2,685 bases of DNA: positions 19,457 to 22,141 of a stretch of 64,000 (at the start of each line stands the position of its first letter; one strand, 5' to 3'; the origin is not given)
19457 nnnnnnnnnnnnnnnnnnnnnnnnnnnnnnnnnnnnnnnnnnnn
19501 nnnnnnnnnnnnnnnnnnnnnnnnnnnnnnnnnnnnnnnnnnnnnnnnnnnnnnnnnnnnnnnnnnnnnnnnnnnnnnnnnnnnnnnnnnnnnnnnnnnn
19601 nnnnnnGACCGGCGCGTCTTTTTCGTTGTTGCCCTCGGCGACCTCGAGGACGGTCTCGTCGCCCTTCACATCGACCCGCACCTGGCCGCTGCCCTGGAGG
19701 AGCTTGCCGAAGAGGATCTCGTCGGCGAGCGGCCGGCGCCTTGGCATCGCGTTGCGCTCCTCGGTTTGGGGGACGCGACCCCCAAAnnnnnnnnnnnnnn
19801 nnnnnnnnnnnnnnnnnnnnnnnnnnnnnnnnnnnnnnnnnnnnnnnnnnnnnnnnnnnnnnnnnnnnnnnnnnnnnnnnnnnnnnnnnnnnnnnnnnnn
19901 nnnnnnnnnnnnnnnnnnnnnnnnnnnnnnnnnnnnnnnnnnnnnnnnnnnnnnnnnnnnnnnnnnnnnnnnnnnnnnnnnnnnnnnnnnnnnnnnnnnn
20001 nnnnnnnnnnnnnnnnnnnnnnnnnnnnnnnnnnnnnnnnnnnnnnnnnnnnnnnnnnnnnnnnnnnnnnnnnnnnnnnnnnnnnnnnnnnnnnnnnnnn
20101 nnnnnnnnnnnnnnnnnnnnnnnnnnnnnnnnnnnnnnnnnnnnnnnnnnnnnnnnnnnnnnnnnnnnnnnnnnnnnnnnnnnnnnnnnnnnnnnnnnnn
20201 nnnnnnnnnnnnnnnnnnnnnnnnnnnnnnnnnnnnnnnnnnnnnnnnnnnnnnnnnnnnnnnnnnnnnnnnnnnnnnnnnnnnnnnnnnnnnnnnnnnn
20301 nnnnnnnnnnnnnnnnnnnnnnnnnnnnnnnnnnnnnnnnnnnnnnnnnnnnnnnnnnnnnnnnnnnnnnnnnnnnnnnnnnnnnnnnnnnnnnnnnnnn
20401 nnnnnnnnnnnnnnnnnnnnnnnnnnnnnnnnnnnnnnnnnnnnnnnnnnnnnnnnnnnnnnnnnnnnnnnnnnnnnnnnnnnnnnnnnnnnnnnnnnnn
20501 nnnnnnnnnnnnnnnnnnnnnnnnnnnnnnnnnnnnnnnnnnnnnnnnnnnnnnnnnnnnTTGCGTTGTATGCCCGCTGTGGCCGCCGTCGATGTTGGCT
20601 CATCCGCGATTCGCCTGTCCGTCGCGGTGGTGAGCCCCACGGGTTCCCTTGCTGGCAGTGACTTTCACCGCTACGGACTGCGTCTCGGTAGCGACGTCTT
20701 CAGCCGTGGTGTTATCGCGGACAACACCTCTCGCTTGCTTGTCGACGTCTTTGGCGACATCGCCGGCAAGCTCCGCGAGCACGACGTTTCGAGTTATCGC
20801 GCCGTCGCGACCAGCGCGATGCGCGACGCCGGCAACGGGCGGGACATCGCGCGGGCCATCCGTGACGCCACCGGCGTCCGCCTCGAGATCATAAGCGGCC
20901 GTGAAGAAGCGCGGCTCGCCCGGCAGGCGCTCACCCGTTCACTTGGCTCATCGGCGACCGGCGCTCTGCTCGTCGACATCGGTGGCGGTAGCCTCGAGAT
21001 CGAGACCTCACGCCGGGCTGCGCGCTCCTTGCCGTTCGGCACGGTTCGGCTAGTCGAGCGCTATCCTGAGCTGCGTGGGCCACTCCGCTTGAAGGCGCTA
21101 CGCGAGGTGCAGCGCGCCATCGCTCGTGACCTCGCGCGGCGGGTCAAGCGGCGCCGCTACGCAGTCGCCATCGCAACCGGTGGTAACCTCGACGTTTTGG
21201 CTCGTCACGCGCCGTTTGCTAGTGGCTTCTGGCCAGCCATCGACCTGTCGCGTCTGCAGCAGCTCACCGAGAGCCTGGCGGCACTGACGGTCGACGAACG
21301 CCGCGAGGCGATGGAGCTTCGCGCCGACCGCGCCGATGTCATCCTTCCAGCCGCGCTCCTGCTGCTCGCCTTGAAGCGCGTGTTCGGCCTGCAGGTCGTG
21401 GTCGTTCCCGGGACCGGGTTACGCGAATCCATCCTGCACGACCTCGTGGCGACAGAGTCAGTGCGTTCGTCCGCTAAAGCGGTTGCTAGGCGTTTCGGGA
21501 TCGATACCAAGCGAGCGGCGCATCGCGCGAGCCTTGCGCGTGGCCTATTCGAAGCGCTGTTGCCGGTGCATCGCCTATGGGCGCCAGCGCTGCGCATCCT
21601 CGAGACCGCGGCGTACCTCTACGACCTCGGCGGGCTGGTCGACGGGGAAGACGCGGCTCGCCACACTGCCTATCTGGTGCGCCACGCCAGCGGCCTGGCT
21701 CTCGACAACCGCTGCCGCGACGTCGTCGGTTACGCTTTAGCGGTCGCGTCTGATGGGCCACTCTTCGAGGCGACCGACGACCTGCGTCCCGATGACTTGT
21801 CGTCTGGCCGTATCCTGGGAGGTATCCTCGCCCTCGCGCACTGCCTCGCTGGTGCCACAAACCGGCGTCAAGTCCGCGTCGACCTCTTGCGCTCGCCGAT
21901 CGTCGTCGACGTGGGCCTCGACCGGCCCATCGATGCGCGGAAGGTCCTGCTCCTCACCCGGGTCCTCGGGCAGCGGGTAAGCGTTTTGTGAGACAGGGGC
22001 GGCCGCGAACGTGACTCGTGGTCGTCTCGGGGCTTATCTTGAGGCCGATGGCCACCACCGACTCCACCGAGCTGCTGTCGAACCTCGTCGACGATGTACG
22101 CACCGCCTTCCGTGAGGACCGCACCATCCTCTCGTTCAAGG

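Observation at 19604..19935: Three tandem 72-bp units carrying a perfect GC-rich hairpin, next to a truncated paralogue of the 3' end of the 17801..19420 gene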

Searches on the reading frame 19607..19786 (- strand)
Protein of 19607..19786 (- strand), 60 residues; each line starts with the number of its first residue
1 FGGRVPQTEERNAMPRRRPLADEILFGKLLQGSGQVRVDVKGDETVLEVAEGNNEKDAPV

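Call 73: search_protein_families(library=ncbifam, proteins=[window:19607-19786:-], max_evalue=10)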
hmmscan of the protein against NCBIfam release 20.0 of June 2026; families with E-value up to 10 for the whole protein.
seq(60 aa): 1 family
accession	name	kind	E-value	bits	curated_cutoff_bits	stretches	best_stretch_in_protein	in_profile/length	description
NF008263.0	PRK11034.1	equivalog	0.0032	15.4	1350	1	17-55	713-750/758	ATP-dependent Clp protease ATP-binding subunit ClpA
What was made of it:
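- Tried and rejected: The idea that the core extends the ClpA reading frame (FGGR as the sensor-2 GAR motif): the profile alignment starts only at RRPLADE (call 73), so I rejected it.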

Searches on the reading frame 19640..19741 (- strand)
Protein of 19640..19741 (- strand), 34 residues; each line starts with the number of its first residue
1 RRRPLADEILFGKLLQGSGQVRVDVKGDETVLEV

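Call 73: search_protein_families(library=ncbifam, proteins=[window:19640-19741:-], max_evalue=10)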
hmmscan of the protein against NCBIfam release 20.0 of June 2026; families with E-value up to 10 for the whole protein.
seq(34 aa): 1 family
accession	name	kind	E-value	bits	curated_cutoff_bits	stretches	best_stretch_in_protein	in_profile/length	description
NF008263.0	PRK11034.1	equivalog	0.0042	15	1350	1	2-32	713-742/758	ATP-dependent Clp protease ATP-binding subunit ClpA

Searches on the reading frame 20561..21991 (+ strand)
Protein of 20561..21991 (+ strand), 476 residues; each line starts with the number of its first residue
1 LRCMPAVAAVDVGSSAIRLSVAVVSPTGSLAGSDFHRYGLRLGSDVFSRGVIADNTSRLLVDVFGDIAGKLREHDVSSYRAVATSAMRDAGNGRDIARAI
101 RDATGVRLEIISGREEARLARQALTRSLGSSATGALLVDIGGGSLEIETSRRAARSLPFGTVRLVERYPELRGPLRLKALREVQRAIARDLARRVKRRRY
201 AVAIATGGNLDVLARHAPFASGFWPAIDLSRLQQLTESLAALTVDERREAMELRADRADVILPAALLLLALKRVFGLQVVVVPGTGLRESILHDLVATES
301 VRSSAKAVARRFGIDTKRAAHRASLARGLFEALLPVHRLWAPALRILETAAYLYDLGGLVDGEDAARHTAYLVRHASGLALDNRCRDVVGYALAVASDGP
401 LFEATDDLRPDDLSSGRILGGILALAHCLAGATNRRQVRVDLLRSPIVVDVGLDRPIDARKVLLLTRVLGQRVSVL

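Call 9: search_protein_families(library=pfam, proteins=[window:20561-21991:+], max_evalue=1)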
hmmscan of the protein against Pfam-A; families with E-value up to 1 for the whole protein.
window:20561-21991:+ (476 aa): 2 families
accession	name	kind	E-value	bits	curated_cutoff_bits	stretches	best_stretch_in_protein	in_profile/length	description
PF02541.22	Ppx-GppA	-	1.2e-37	130.4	27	1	40-297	20-283/285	Ppx/GppA phosphatase family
PF21447.3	Ppx-GppA_III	-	6e-07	29.9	27.3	1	303-377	4-80/177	Ppx/GppA phosphatase, domain III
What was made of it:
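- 20570..21991 (+): ppx/gppA, with its start at the conserved ATG. Pfam Ppx-GppA (call 9).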
